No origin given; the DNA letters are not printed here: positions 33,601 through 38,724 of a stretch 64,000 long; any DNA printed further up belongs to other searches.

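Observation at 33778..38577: Giant HD / HEAT-like / NMNAT / PRTase-like fusion protein with no characterised counterpart known to me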

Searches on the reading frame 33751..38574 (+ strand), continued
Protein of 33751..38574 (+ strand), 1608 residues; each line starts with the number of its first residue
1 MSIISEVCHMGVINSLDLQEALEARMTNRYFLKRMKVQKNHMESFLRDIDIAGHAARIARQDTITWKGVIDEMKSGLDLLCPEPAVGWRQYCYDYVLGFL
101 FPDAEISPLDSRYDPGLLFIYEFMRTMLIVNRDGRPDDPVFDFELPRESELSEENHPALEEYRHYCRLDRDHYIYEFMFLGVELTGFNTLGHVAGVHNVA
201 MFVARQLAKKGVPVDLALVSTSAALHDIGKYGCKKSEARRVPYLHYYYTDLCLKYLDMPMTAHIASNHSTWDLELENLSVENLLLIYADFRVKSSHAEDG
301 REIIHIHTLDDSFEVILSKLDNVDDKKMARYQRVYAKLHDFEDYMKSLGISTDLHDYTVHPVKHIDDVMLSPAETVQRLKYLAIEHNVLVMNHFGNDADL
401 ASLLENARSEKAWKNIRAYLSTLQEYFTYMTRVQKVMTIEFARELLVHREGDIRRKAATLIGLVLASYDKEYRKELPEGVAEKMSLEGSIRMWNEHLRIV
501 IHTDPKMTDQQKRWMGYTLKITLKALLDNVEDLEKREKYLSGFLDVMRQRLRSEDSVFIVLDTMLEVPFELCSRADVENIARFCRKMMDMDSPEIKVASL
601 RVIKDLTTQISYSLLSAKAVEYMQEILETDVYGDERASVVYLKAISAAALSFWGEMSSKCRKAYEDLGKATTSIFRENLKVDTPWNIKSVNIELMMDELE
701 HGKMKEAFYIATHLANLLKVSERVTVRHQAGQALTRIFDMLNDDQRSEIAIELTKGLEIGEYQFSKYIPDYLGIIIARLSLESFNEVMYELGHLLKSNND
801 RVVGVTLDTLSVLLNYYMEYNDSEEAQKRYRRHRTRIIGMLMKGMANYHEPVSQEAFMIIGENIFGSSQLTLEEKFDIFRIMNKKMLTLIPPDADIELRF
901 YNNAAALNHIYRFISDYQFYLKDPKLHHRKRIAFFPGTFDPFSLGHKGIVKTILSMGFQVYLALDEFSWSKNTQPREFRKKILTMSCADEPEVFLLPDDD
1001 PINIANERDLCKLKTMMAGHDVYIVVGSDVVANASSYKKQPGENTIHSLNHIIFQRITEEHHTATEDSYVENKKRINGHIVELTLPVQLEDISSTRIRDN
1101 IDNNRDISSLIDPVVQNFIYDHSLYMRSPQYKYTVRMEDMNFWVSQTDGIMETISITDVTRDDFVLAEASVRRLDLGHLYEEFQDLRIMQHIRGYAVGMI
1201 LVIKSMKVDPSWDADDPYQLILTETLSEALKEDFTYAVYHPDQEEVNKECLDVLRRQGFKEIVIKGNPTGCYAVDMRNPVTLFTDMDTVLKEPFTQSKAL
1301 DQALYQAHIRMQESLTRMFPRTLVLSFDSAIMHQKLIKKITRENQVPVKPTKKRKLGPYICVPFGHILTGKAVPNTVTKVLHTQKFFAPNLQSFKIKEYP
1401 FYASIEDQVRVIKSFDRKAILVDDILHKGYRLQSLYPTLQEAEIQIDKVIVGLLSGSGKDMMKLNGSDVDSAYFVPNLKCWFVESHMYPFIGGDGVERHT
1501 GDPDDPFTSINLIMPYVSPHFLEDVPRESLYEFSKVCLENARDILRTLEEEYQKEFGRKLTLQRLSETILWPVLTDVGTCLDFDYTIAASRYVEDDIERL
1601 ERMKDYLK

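Call 7: find_homologous_proteins(query=window:33751-38574:+, max_evalue=0.001)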
Query window:33751-38574:+ (1608 aa): 4456 proteins with E <= 0.001 among 8000 candidates; the best 120 are listed.
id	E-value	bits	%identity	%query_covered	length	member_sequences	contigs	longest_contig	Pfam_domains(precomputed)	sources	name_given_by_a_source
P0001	0.0e+0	3647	100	99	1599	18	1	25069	PF01467.33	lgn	-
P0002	0.0e+0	2591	71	99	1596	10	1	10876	PF01467.33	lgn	-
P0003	0.0e+0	2541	69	99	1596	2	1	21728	PF01467.33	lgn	-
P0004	0.0e+0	1952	56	99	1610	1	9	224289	PF01467.33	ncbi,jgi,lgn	ncbi:MAG: hypothetical protein ACOX41_00520 [Anaerovoracaceae bacterium]|jgi:nicotinic acid mononucl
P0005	0.0e+0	1922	55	99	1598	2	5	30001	PF01467.33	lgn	-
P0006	0.0e+0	1888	54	99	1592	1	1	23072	PF01467.33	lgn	-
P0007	0.0e+0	1876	55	96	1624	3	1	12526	PF01467.33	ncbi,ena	-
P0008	0.0e+0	1870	54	98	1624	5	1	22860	PF01467.33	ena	-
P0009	0.0e+0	1869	54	99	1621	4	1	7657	PF01467.33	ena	-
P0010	0.0e+0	1855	55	95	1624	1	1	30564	PF01467.33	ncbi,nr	ncbi:MAG: hypothetical protein K6B40_00835 [Firmicutes bacterium]|nr:hypothetical protein [Bacillota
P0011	0.0e+0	1852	53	98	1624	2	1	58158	PF01467.33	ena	-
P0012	0.0e+0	1850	54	99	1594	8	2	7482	PF01467.33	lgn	-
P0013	0.0e+0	1847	53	99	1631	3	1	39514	PF01467.33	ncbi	-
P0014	0.0e+0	1846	53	98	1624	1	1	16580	PF01467.33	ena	-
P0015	0.0e+0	1840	53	98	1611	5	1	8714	PF01467.33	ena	-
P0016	0.0e+0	1838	53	98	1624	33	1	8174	PF01467.33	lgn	-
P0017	0.0e+0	1835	53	98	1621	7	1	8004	PF01467.33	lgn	-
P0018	0.0e+0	1835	53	98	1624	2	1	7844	PF01467.33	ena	-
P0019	0.0e+0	1831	53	99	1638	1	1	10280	PF01467.33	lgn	-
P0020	0.0e+0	1829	53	99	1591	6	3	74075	PF01467.33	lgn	-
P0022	0.0e+0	1820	53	98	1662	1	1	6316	PF01467.33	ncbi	-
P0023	0.0e+0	1816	52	98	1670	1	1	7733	PF01467.33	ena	-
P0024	0.0e+0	1812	53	96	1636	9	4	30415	PF01467.33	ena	-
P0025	0.0e+0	1810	52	99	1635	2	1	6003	PF01966.29,PF01467.33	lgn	-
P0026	0.0e+0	1809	54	95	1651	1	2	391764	PF01966.29,PF01467.33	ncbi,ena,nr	ncbi:MAG: hypothetical protein IJ109_02890 [Firmicutes bacterium]|nr:hypothetical protein [Bacillota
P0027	0.0e+0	1805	52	98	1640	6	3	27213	PF01467.33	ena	-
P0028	0.0e+0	1802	53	99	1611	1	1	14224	PF01966.29,PF01467.33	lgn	-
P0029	0.0e+0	1797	52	99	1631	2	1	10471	PF01467.33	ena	-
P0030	0.0e+0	1757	51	99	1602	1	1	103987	PF01467.33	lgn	-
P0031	0.0e+0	1756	52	98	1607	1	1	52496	PF01467.33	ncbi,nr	ncbi:MAG: hypothetical protein K6B42_01345 [Clostridia bacterium]|nr:hypothetical protein [Clostridi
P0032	0.0e+0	1735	51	99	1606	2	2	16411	PF01467.33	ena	-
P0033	0.0e+0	1728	51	99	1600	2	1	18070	PF01467.33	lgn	-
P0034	0.0e+0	1725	51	99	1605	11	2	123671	PF01467.33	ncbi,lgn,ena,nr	ncbi:MAG: hypothetical protein IJG57_01175 [Firmicutes bacterium]|nr:hypothetical protein [Bacillota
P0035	0.0e+0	1721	50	99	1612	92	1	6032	PF01467.33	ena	-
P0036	0.0e+0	1719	50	99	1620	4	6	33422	PF01467.33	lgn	-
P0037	0.0e+0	1718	50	99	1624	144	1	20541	PF01467.33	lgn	-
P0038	0.0e+0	1716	50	99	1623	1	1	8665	PF01467.33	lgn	-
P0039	0.0e+0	1709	49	99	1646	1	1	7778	PF01467.33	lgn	-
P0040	0.0e+0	1705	50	99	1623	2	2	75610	PF01467.33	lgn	-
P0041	0.0e+0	1703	49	99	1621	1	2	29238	PF01467.33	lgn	-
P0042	0.0e+0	1700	49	99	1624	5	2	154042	PF01467.33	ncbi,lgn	-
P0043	0.0e+0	1700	49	99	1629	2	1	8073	PF01467.33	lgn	-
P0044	0.0e+0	1699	51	99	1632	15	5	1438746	PF01467.33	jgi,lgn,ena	-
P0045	0.0e+0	1699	49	99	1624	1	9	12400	PF01467.33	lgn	-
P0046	0.0e+0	1698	50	99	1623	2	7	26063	PF01467.33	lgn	-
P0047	0.0e+0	1697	50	99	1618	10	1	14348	PF01467.33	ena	-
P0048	0.0e+0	1697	50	99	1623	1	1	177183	PF01467.33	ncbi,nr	ncbi:hypothetical protein LI177_04860 [bacterium 210820-DFI.6.37]|nr:hypothetical protein [bacterium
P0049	0.0e+0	1695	50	99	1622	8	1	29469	PF01467.33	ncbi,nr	ncbi:MAG: hypothetical protein MR704_13680 [Clostridia bacterium]|nr:hypothetical protein [Clostridi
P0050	0.0e+0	1695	50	99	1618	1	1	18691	PF01467.33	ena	-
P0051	0.0e+0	1690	49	99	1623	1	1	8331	PF01467.33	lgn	-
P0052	0.0e+0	1690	50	99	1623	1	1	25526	PF01467.33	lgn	-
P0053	0.0e+0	1686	49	99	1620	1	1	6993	PF01467.33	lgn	-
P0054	0.0e+0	1681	48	99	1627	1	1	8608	PF01467.33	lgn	-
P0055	0.0e+0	1680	49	99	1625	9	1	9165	PF01467.33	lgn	-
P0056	0.0e+0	1678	49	99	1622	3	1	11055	PF01467.33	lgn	-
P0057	0.0e+0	1677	50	98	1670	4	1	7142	PF01467.33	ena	-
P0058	0.0e+0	1668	49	98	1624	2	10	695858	PF01467.33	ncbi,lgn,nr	ncbi:MAG: hypothetical protein HFE75_02925 [Firmicutes bacterium]|nr:hypothetical protein [Bacillota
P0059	0.0e+0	1650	48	99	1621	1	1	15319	PF01467.33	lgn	-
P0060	0.0e+0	1650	50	99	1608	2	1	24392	PF01467.33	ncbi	-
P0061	0.0e+0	1649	48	99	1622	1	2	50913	PF01467.33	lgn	-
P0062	0.0e+0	1647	48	99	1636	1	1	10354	PF01467.33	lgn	-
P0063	0.0e+0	1641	49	99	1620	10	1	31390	PF01467.33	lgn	-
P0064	0.0e+0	1636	48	99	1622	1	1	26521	PF01467.33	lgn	-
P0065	0.0e+0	1632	48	99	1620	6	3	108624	PF01467.33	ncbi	ncbi:MAG: hypothetical protein RSD88_04510 [Anaerovoracaceae bacterium]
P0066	0.0e+0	1615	48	99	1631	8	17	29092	PF01467.33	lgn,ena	-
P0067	0.0e+0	1613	47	99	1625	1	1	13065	PF01467.33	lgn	-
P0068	0.0e+0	1608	48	99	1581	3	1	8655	PF01467.33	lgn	-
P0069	0.0e+0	1607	47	99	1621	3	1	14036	PF01467.33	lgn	-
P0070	0.0e+0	1606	47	99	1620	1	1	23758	PF01467.33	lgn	-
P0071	0.0e+0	1601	48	96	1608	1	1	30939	PF01467.33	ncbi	-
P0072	0.0e+0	1600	47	96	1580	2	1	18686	PF01467.33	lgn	-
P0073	0.0e+0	1595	48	99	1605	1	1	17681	PF01467.33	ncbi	-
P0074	0.0e+0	1590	47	99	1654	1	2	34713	PF01467.33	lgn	-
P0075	0.0e+0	1584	46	99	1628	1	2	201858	PF01467.33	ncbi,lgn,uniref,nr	ncbi:hypothetical protein [Sinanaerobacter chloroacetimidivorans]|uniref:nicotinate-nucleotide adeny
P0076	0.0e+0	1579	47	98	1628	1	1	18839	PF01467.33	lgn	-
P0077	0.0e+0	1568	47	99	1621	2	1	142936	PF01467.33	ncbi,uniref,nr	ncbi:nicotinate-nicotinamide nucleotide adenylyltransferase [Anaerovorax odorimutans]|uniref:nicotin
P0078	0.0e+0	1564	46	99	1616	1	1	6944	PF01966.29,PF01467.33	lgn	-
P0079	0.0e+0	1560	47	98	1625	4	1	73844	PF01467.33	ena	-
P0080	0.0e+0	1559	46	99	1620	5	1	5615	PF01467.33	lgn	-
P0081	0.0e+0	1555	47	99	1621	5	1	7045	PF01467.33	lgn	-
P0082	0.0e+0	1554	46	98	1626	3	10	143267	PF01467.33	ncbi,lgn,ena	-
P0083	0.0e+0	1549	46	99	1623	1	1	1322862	PF01467.33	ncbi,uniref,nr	ncbi:nicotinate-nicotinamide nucleotide adenylyltransferase [Clostridium aminobutyricum]|uniref:nico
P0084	0.0e+0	1548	46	99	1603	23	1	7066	PF01966.29,PF01467.33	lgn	-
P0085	0.0e+0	1546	46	98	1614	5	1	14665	PF01467.33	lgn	-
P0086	0.0e+0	1544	47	96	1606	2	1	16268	PF01467.33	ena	-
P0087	0.0e+0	1542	46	99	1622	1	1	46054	PF01467.33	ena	-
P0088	0.0e+0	1541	45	99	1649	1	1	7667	PF01467.33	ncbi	-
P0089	0.0e+0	1539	46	99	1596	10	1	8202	PF01966.29,PF01467.33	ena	-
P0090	0.0e+0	1538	45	98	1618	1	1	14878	PF01467.33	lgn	-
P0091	0.0e+0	1538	45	99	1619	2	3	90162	PF01467.33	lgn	-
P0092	0.0e+0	1538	46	99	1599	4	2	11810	PF01966.29,PF01467.33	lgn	-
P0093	0.0e+0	1537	46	98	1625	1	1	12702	PF01467.33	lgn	-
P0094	0.0e+0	1537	47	98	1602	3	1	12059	PF01467.33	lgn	-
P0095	0.0e+0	1535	46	98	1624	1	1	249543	PF01467.33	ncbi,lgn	-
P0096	0.0e+0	1534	46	98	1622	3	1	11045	PF01467.33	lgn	-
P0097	0.0e+0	1533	46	99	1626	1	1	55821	PF01467.33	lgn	-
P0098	0.0e+0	1532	46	99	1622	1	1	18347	PF01467.33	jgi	-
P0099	0.0e+0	1531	46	99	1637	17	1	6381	PF01467.33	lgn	-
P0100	0.0e+0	1530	46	99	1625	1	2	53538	PF01467.33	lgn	-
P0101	0.0e+0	1528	46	99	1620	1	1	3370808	PF01467.33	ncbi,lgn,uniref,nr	ncbi:hypothetical protein [Sinanaerobacter sp. ZZT-01]|uniref:nicotinate-nicotinamide nucleotide ade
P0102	0.0e+0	1528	46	99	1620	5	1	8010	PF01467.33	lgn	-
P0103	0.0e+0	1525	46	98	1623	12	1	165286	PF01467.33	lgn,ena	-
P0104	0.0e+0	1524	46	99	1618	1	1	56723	PF01467.33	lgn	-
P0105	0.0e+0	1522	46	99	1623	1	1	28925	PF01467.33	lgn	-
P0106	0.0e+0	1522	45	98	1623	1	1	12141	PF01467.33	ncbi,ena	-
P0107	0.0e+0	1521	45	98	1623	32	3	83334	PF01467.33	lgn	-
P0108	0.0e+0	1521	45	98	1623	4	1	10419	PF01467.33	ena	-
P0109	0.0e+0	1521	45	98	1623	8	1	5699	PF01467.33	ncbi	ncbi:MAG: cytidyltransferase [Anaerovoracaceae bacterium]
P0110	0.0e+0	1521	46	99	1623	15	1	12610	PF01467.33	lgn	-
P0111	0.0e+0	1519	46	99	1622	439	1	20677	PF01467.33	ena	-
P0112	0.0e+0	1519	46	99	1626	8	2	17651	PF01467.33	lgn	-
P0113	0.0e+0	1516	46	98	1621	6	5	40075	PF01467.33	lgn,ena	-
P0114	0.0e+0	1516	45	99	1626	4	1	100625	PF01467.33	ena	-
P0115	0.0e+0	1514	45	99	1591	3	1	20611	PF01467.33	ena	-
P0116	0.0e+0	1513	45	99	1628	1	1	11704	PF01467.33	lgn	-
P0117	0.0e+0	1513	46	99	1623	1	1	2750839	PF01467.33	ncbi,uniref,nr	ncbi:nicotinate-nicotinamide nucleotide adenylyltransferase [Aminipila luticellarii]|uniref:nicotina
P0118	0.0e+0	1513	45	99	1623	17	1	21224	PF01467.33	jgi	-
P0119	0.0e+0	1513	45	98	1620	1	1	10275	PF01467.33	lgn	-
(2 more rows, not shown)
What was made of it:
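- On HD-domain metal-dependent phosphohydrolase (PF01966): Some homologues carry a precomputed PF01966 hit (call 7).
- Checked: The 100%-identical database protein P0001 has 1599 aa, which fits the 33778 start (call 7).
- Automatic annotation as nicotinate-nucleotide adenylyltransferase in several genomes (call 7).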

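Call 12: search_solved_structures(query=A1, max_evalue=1, show_alignments=0)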
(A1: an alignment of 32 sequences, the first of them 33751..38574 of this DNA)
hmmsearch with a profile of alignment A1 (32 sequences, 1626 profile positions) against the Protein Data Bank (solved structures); distinct sequences matched with E-value up to 1: 25.
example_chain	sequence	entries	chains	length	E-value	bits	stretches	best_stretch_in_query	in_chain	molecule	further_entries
5jbn_A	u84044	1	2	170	0.0088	16.8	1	918-954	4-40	Phosphopantetheine adenylyltransferase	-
1b6t_A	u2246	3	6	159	0.016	15.9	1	919-954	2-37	PROTEIN (PHOSPHOPANTETHEINE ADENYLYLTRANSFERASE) | PHOSPHOPANTETHEINE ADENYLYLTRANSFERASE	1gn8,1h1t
6cck_A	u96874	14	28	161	0.017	15.9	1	919-954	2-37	Phosphopantetheine adenylyltransferase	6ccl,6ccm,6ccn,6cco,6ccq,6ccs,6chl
6b7a_A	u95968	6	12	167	0.017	15.8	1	919-954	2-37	Phosphopantetheine adenylyltransferase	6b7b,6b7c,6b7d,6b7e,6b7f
1qjc_A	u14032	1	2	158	0.028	15.1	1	920-954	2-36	PHOSPHOPANTETHEINE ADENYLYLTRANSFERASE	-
3otw_A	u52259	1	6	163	0.051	14.3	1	915-943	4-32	Phosphopantetheine adenylyltransferase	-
3h05_A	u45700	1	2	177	0.054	14.2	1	919-978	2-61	uncharacterized protein VPA0413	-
8i8i_A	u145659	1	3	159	0.065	13.9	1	921-954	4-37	Phosphopantetheine adenylyltransferase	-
8zn2_A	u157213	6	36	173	0.069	13.8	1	918-954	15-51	Phosphopantetheine adenylyltransferase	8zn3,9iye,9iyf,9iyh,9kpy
9iyg_A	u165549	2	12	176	0.071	13.8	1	918-954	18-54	Phosphopantetheine adenylyltransferase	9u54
1kku_A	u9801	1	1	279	0.074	13.8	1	1079-1118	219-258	NICOTINAMIDE MONONUCLEOTIDE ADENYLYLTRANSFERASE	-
8aih_A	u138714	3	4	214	0.079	13.7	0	1080-1114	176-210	Probable nicotinate-nucleotide adenylyltransferase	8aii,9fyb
3l92_A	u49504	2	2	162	0.085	13.6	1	921-961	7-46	Phosphopantetheine adenylyltransferase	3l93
1kqn_A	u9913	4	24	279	0.086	13.5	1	1079-1118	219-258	NICOTINAMIDE MONONUCLEOTIDE ADENYLYL TRANSFERASE | Nicotinamide/nicotinic acid mononucleotide adenylyltransferase 1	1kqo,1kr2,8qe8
1gzu_A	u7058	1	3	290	0.09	13.5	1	1079-1118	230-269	NICOTINAMIDE MONONUCLEOTIDE ADENYLYL TRANSFERASE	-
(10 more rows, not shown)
